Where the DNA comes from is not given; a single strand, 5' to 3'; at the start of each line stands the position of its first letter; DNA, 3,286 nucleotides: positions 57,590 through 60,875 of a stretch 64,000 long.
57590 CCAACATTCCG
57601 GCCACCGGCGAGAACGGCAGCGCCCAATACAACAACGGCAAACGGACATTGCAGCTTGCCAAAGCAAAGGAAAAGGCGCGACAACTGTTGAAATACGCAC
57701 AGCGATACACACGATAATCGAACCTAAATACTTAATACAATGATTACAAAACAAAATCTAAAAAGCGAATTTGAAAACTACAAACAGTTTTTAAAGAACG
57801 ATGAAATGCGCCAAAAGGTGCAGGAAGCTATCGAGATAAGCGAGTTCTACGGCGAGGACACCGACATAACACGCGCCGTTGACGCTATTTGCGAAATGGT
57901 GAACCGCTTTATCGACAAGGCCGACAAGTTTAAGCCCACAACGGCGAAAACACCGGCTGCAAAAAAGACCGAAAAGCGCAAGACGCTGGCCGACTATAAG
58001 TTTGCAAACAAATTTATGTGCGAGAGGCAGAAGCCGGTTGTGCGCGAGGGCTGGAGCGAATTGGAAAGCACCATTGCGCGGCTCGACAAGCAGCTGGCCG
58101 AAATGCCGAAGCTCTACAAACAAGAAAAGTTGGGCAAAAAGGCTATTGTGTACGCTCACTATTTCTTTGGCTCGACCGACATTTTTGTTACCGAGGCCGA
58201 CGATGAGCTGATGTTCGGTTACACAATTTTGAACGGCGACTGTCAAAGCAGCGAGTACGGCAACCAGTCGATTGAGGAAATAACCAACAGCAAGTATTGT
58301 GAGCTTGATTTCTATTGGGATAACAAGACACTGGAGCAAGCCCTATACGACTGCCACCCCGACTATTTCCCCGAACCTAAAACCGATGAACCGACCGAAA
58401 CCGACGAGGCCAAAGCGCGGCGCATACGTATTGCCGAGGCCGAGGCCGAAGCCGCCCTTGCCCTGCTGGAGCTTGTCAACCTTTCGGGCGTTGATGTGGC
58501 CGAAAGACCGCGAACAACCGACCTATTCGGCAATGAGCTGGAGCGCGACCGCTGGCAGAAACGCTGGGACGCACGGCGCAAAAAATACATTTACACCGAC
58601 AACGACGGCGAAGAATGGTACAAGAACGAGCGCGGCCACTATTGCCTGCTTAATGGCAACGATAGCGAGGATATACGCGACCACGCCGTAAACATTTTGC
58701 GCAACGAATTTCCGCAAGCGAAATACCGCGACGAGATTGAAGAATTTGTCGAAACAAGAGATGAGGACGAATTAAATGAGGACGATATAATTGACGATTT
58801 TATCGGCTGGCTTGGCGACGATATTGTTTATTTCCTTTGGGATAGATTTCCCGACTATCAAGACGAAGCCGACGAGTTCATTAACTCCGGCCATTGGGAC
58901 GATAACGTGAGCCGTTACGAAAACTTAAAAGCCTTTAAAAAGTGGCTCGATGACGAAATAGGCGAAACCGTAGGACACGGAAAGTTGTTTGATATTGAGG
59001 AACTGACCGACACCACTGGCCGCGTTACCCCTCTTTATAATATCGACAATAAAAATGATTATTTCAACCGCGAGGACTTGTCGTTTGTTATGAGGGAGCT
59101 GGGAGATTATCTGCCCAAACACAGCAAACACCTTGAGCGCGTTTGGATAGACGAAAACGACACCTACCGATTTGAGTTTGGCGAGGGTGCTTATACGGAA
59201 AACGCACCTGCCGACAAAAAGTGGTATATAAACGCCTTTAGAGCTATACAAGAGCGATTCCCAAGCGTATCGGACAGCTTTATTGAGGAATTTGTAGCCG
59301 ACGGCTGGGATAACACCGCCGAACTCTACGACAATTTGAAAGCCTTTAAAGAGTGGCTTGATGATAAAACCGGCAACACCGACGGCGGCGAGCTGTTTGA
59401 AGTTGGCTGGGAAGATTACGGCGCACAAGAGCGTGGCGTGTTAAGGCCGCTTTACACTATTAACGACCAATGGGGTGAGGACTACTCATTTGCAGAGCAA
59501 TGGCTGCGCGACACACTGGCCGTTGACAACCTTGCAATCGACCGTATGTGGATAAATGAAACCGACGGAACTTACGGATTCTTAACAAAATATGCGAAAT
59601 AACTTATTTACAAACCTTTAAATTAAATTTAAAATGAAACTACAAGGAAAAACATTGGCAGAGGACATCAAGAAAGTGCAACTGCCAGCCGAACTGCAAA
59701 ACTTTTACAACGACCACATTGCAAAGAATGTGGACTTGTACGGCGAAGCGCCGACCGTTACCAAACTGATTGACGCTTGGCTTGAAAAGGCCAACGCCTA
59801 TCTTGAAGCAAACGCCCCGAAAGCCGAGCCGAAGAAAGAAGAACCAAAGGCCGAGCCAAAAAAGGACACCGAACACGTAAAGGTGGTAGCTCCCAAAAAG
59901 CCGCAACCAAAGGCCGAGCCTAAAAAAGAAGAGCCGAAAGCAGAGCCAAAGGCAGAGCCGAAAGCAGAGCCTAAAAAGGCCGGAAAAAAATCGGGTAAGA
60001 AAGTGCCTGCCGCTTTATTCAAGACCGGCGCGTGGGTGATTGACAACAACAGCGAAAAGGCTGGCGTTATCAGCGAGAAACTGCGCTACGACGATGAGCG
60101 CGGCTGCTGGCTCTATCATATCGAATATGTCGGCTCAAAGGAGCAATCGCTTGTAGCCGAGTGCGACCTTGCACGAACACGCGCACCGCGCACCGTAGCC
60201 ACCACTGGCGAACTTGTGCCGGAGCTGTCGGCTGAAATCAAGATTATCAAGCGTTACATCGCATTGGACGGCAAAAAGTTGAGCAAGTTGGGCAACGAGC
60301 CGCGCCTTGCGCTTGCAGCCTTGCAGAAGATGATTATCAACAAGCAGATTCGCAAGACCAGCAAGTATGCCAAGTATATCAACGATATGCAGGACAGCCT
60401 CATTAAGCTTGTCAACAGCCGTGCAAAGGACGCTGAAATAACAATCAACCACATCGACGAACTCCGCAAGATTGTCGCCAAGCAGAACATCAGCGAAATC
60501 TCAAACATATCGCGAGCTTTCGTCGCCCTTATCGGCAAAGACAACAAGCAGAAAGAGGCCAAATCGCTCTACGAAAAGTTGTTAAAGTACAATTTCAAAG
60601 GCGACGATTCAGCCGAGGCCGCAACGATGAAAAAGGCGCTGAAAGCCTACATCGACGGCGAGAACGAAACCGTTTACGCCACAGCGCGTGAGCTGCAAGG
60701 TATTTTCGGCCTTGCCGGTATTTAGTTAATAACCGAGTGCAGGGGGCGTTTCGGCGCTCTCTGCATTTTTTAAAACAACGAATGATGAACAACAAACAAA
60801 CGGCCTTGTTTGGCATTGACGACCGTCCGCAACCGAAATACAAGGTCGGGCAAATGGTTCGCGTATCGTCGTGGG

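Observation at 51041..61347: Recurrent amphipathic R-x-R-[IL]-A-[EK]-A-[EK]...LL helix motif in five consecutive proteins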

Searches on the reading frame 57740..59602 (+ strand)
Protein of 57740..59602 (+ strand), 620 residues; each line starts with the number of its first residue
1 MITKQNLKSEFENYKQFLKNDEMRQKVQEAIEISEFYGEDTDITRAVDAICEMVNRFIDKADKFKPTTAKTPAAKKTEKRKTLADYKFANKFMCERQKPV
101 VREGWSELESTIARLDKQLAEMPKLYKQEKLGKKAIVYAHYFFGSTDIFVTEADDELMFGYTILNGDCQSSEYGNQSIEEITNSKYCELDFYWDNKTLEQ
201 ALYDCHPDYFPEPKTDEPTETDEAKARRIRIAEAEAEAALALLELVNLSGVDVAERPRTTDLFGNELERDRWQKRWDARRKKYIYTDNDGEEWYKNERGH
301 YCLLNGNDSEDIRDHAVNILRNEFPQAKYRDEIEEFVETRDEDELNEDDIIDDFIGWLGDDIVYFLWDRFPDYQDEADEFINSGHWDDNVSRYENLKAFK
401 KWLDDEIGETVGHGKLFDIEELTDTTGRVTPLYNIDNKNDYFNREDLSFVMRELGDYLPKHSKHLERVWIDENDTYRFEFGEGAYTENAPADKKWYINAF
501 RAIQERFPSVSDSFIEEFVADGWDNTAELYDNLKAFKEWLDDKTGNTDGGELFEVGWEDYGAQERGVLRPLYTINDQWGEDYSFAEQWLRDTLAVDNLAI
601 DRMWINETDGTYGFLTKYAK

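Call 5: search_protein_families(library=pfam, proteins=[window:57740-59602:+], max_evalue=0.01)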
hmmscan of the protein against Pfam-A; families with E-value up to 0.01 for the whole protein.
window:57740-59602:+ (620 aa): 1 family
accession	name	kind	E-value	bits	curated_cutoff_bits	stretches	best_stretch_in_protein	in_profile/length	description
PF08147.17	DBP10CT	-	0.0041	17.8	27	0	271-300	18-49/66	DBP10CT (NUC160) domain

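Call 11: search_protein_families(library=phrogs, proteins=[window:57740-59602:+], max_evalue=0.001)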
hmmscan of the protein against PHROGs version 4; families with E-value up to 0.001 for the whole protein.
window:57740-59602:+ (620 aa): 1 family
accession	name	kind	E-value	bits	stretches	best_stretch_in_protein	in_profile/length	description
phrog_5203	-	unknown function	5.9e-05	24.2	1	80-200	15-132/140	-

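Call 17: find_homologous_proteins(query=window:57740-59602:+)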
Query window:57740-59602:+ (620 aa): 7 proteins with E <= 0.001 among 8000 candidates.
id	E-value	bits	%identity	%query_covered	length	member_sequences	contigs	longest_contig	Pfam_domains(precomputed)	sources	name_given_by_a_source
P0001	0.0e+0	1438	100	100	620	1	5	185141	-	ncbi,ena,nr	ncbi:MAG: hypothetical protein J5651_00500 [Salinivirgaceae bacterium]|nr:hypothetical protein [Sali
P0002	5.4e-67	245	48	20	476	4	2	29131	-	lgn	-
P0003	2.2e-63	233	48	20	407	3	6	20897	-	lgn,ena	-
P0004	5.5e-60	222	47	20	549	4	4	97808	-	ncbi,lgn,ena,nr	ncbi:MAG: hypothetical protein J6U04_09495 [Salinivirgaceae bacterium]|nr:hypothetical protein [Sali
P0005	2.4e-50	190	47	19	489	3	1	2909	-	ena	-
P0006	1.3e-18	85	75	10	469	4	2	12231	PF13479.13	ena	-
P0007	2.0e-5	42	80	2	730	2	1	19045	-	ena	-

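Call 19: find_encoding_contigs(protein=P0007, flank=10000, max_places=4)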
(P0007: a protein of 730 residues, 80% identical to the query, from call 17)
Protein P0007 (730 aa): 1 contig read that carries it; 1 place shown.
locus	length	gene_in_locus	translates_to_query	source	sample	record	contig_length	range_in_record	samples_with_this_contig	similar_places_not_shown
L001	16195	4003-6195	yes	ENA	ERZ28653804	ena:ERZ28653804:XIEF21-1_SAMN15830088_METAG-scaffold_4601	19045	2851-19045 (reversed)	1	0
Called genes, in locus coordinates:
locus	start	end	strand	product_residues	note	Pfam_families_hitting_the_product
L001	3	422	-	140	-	?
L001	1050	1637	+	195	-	PF08291:Peptidase_M15_3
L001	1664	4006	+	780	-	-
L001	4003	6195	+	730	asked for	-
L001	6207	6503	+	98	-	-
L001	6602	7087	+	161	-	-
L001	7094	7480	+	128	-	-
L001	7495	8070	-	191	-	PF00583:Acetyltransf_1 (weak), PF13508:Acetyltransf_7 (weak), PF13673:Acetyltransf_10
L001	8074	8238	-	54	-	-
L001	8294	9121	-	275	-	PF06745:ATPase (weak)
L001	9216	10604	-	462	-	-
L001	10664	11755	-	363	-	-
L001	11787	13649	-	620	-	-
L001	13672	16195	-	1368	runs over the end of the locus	PF13872:AAA_34, PF13871:Helicase_C_4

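Call 20: find_encoding_contigs(protein=P0005, flank=10000, max_places=4)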
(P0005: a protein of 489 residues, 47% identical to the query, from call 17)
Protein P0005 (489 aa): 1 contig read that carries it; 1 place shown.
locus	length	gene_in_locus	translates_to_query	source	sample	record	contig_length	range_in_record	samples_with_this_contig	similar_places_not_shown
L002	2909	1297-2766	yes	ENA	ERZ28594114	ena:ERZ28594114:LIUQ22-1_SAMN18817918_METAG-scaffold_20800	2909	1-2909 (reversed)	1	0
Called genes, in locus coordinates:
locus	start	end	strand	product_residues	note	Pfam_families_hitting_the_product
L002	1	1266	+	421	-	?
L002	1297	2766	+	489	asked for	-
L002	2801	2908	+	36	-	?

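Call 21: find_encoding_contigs(protein=P0004, flank=10000, max_places=4)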
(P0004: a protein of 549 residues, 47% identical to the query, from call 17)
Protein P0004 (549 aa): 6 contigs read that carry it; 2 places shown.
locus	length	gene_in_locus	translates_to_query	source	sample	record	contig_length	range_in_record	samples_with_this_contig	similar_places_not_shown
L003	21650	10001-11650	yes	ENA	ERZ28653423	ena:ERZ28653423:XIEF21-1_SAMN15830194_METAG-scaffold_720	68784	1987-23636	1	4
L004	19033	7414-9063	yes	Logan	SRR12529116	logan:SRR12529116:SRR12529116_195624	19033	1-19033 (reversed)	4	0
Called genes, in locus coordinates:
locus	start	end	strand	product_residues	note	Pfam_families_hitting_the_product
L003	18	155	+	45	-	-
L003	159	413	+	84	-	-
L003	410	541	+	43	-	-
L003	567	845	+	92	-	-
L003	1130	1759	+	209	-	-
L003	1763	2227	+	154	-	-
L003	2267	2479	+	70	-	-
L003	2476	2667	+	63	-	PF07927:HicA_toxin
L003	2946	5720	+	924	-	-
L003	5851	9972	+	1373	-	PF04851:ResIII (faint), PF13872:AAA_34, PF13871:Helicase_C_4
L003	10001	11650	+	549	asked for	-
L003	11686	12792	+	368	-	-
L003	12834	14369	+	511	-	PF18798:LPD3 (weak), PF18760:ART-PolyVal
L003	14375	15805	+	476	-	-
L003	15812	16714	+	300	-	-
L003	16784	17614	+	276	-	PF06745:ATPase (faint)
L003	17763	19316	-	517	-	-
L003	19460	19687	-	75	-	-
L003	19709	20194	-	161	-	-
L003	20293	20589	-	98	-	-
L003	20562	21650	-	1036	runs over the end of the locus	PF18819:MuF_C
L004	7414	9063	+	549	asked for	-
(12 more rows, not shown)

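Call 32: search_protein_families(library=pfam, proteins=[L001:1664-4006:+, L001:4003-6195:+, L003:2946-5720:+, L003:11686-12792:+, L003:12834-14369:+, L003:14375-15805:+, L003:15812-16714:+, L003:17763-19316:-, L003:20562-21650:-], max_evalue=0.01)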
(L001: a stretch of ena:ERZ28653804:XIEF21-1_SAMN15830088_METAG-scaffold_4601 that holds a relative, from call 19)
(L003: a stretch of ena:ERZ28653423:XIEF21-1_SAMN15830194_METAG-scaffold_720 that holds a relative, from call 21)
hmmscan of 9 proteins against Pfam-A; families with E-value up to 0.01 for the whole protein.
L001:1664-4006:+ (780 aa): 0 families

L001:4003-6195:+ (730 aa): 1 family
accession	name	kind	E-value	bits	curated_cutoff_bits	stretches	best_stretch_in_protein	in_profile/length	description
PF01031.25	Dynamin_M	-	0.00056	19.6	28.5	1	107-166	27-86/287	Dynamin central region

L003:2946-5720:+ (924 aa): 0 families

L003:11686-12792:+ (368 aa): 0 families

L003:12834-14369:+ (511 aa): 2 families
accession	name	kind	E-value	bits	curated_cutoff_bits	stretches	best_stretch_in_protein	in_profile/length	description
PF18760.7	ART-PolyVal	-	8.6e-24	85.3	31.2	1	232-379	1-140/140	ADP-Ribosyltransferase in polyvalent proteins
PF18798.6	LPD3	-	8.9e-08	32.8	27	1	61-177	2-112/114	Large polyvalent protein-associated domain 3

L003:14375-15805:+ (476 aa): 0 families

L003:15812-16714:+ (300 aa): 0 families

L003:17763-19316:- (517 aa): 0 families

L003:20562-21650:- (362 aa): 0 families

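Call 57: search_protein_families(library=phrogs, proteins=[L001:1664-4006:+, L001:4003-6195:+, L001:6207-6503:+, L001:6602-7087:+, L001:7094-7480:+, L003:20562-21650:-, L003:17763-19316:-, L003:14375-15805:+, L003:15812-16714:+], max_evalue=0.01)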
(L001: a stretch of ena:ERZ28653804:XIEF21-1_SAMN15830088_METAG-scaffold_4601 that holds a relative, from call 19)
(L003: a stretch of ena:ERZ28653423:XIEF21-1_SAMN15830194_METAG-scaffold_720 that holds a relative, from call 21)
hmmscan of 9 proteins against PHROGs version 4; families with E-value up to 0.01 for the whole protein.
L001:1664-4006:+ (780 aa): 2 families
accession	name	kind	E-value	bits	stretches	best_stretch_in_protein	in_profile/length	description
phrog_30118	-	unknown function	2.6e-14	54.1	2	149-258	59-176/194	-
phrog_12224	-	unknown function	1.7e-05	25.9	1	18-59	3-45/110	-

L001:4003-6195:+ (730 aa): 1 family
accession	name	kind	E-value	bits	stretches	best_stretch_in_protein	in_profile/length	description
phrog_3007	-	DNA, RNA and nucleotide metabolism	0.0018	19.1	1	250-421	20-185/190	RusA-like Holliday junction resolvase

L001:6207-6503:+ (98 aa): 0 families

L001:6602-7087:+ (161 aa): 0 families

L001:7094-7480:+ (128 aa): 3 families
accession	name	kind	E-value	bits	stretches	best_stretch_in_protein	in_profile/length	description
phrog_2307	-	other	7.6e-12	46.4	1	11-73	31-92/212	L-alanyl-D-glutamate peptidase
phrog_5115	-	moron, auxiliary metabolic gene and host takeover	6.2e-08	33.2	1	13-76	151-211/283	ferredoxin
phrog_5182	-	lysis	0.00022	22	1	15-76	221-274/321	endolysin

L003:20562-21650:- (362 aa): 1 family
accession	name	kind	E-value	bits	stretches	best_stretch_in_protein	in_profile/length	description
phrog_82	-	connector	0.0066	17.3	0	89-131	71-111/118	head closure Hc1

L003:17763-19316:- (517 aa): 6 families
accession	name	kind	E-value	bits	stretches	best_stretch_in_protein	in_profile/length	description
phrog_14770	-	unknown function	1e-08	33.4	1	137-373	929-1141/3427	-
phrog_9133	-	unknown function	6.1e-08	31.9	1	164-308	733-858/1259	-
phrog_6263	-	other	8.3e-06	25.7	1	164-258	391-485/548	DNA methyltransferase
phrog_6380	-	other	6.6e-05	23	1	164-215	18-71/382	DNA methyltransferase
phrog_10691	-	unknown function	8.1e-05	20.1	1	149-254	2342-2447/3925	-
phrog_5143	-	unknown function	0.0038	15.2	1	166-255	1801-1891/2204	-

L003:14375-15805:+ (476 aa): 0 families

L003:15812-16714:+ (300 aa): 0 families

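Call 71: find_homologous_proteins(query=L003:12834-14369:+)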
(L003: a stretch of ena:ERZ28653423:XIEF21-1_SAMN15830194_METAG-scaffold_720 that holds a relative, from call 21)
Query L003:12834-14369:+ (511 aa): 102 proteins with E <= 0.001 among 8000 candidates.
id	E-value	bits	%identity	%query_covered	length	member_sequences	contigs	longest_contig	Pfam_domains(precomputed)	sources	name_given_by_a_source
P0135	0.0e+0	1158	99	100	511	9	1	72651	PF18760.8,PF18798.7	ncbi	-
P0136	2.9e-265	899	98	77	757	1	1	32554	PF18760.8,PF18798.7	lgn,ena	-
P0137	1.1e-52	198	61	31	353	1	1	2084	PF18760.8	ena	-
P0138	7.0e-44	169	33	33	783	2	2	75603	PF13151.13,PF18760.8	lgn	-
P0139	3.8e-41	160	33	77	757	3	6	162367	PF18760.8,PF18798.7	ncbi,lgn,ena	-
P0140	5.4e-37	146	37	33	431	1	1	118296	PF18760.8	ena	-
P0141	1.0e-35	142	37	34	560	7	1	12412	PF18760.8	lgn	-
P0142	1.2e-28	118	36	47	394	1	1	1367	PF18760.8,PF18798.7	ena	-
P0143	5.6e-24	103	27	74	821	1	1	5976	PF18760.8,PF18798.7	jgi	jgi:hypothetical protein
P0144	5.4e-19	86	25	68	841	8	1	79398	PF18760.8,PF18798.7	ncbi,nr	ncbi:MAG: hypothetical protein SPD11_12585 [Sphaerochaetaceae bacterium]|nr:hypothetical protein [Sp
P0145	7.1e-19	86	32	32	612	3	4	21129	PF18760.8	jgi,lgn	jgi:hypothetical protein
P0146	7.4e-18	83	33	33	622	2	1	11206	PF18760.8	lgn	-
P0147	1.7e-16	78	28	32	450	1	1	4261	PF18760.8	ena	-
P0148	4.4e-16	77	33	32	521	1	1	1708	PF18760.8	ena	-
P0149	1.1e-15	76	36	33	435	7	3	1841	PF18760.8,PF18798.7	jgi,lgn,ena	-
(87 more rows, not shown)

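Call 80: search_protein_families(library=pfam, proteins=[window:57740-59602:+], max_evalue=5)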
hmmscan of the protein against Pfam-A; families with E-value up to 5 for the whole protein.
window:57740-59602:+ (620 aa): 2 families
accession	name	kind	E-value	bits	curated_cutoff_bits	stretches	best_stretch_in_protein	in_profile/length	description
PF08147.17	DBP10CT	-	0.0041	17.8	27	1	271-300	18-49/66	DBP10CT (NUC160) domain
PF12123.13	CBD_PlyG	-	0.03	14.5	28.2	1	532-543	27-38/44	PlyG Cell wall binding domain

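Call 88: search_protein_families(library=padloc, proteins=[window:57740-59602:+], max_evalue=0.001)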
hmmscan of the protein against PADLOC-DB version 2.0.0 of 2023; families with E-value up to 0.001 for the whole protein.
window:57740-59602:+ (620 aa): 0 families

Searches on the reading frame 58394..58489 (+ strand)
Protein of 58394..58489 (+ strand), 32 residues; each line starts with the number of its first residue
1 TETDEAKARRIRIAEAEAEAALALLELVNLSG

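Call 38: search_protein_representatives(alignment_id=A2)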
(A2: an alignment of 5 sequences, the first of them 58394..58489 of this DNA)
Query: 5 sequences, 32 profile positions. Proteins with E-value up to 0.001 (for the whole library): 9; up to 1e-10: 1; up to 1e-30: 0. The best 9 are listed.
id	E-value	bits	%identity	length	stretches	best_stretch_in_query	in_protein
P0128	6.1e-11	57.8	-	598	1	1-32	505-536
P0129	1.2e-09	53.7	-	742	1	1-32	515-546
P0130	5.7e-08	48.4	-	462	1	1-32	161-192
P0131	1.5e-07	47.2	-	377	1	1-32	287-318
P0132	2.5e-07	46.4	-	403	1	2-32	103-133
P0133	2.7e-07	46.3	-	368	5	14-26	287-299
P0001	4.5e-07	45.6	-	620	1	1-31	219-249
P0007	1.5e-06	43.9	-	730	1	1-30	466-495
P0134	7.2e-04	35.5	-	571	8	2-15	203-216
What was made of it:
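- The strict profile is almost unique among 1.84 billion representative proteins (call 38).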

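Call 65: find_encoding_contigs(protein=P0131, flank=10000, max_places=3)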
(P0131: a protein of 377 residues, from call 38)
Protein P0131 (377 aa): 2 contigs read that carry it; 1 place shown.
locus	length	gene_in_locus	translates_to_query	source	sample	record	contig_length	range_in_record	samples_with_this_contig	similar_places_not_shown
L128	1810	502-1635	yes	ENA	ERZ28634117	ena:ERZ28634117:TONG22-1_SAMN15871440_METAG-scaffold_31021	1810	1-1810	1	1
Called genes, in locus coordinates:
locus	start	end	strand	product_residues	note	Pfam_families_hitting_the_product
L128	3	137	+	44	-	?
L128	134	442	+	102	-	-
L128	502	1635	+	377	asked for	-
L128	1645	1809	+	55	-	?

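Call 66: find_encoding_contigs(protein=P0132, flank=10000, max_places=3)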
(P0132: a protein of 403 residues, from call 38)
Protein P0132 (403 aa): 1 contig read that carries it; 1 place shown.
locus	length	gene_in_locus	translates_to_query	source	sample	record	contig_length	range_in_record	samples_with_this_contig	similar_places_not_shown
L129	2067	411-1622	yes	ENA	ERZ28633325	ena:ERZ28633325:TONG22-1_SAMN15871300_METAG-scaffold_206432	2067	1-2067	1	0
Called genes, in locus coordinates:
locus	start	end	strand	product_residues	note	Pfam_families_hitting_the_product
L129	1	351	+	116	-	?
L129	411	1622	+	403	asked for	-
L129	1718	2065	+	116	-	?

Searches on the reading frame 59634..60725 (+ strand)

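Call 5: search_protein_families(library=pfam, proteins=[window:59634-60725:+], max_evalue=0.01)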
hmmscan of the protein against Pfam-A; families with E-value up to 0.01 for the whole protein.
window:59634-60725:+ (363 aa): 0 families

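Call 11: search_protein_families(library=phrogs, proteins=[window:59634-60725:+], max_evalue=0.001)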
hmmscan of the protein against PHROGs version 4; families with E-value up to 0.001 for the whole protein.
window:59634-60725:+ (363 aa): 0 families

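Call 80: search_protein_families(library=pfam, proteins=[window:59634-60725:+], max_evalue=5)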
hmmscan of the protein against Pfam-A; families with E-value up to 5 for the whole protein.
window:59634-60725:+ (363 aa): 5 families
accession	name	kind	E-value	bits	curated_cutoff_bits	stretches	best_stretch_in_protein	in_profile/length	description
PF05883.17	Baculo_RING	-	0.016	15.6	26.7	1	261-354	23-120/139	Baculovirus U-box/Ring-like domain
PF05887.16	Trypan_PARP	-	0.033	14.6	100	1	62-120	61-118/134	Procyclic acidic repetitive protein (PARP)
PF25304.1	WH_eIF2D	-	0.096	13.4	27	1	7-34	11-38/92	eIF2D winged helix domain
PF16146.10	DUF4854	-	0.11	13.3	28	1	317-355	37-75/102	Domain of unknown function (DUF4854)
PF01196.24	Ribosomal_L17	-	2.5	9.5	27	0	230-331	6-93/97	Ribosomal protein L17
